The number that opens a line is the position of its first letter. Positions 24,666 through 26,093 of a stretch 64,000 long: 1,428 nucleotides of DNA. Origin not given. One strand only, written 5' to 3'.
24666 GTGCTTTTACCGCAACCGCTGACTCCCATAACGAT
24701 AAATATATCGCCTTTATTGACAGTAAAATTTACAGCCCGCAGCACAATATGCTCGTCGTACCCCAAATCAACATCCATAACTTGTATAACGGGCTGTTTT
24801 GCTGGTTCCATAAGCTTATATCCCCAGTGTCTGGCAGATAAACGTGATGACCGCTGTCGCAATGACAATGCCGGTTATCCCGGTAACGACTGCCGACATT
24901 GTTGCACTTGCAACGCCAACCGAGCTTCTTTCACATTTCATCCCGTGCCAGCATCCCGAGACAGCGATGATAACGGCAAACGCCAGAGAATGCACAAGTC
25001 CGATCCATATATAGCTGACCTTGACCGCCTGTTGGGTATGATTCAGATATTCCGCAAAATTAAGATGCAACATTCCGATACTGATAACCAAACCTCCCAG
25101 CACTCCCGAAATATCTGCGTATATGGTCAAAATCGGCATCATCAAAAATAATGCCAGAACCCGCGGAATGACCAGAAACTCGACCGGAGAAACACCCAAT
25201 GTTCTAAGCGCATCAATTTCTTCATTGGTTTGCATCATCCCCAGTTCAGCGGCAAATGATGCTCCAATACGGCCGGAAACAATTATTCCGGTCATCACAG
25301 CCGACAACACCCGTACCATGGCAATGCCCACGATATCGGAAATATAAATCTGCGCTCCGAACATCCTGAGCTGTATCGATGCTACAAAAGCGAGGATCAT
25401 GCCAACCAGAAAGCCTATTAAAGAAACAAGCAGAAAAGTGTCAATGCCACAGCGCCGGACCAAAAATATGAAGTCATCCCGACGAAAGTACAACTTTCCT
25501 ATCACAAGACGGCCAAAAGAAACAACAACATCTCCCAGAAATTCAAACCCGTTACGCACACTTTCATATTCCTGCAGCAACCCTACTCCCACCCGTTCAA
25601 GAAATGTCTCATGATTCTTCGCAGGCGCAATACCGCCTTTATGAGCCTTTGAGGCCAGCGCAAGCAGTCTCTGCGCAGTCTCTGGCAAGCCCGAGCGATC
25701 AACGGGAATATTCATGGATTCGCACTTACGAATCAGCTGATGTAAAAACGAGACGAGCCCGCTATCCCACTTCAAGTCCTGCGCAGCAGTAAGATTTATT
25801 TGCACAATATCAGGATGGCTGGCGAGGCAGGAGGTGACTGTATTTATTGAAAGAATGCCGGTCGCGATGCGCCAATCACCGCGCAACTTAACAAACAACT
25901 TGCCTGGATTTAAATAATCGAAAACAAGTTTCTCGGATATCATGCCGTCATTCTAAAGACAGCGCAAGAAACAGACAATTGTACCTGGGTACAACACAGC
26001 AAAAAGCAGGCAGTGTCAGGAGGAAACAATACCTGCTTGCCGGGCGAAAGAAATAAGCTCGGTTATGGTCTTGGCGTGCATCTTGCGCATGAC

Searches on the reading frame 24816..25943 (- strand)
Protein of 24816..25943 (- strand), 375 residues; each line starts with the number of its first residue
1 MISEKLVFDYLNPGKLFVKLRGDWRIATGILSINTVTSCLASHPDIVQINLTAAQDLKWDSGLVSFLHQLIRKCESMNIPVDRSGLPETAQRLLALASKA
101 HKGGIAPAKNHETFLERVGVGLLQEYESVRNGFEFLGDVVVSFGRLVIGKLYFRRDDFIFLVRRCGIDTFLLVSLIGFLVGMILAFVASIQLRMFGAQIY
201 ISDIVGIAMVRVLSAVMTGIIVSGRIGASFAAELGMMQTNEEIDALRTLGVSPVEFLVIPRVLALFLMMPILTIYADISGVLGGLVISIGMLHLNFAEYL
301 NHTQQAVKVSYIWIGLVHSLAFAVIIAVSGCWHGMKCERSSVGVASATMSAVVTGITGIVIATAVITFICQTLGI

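Call 49: search_protein_families(library=pfam, proteins=[window:24816-25943:-], max_evalue=0.00001)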
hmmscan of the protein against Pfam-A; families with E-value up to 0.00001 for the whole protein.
window:24816-25943:- (375 aa): 1 family
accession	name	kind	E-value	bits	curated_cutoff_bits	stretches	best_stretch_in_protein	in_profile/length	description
PF02405.21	MlaE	-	2.5e-64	217.2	22.5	1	162-368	5-211/212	Permease MlaE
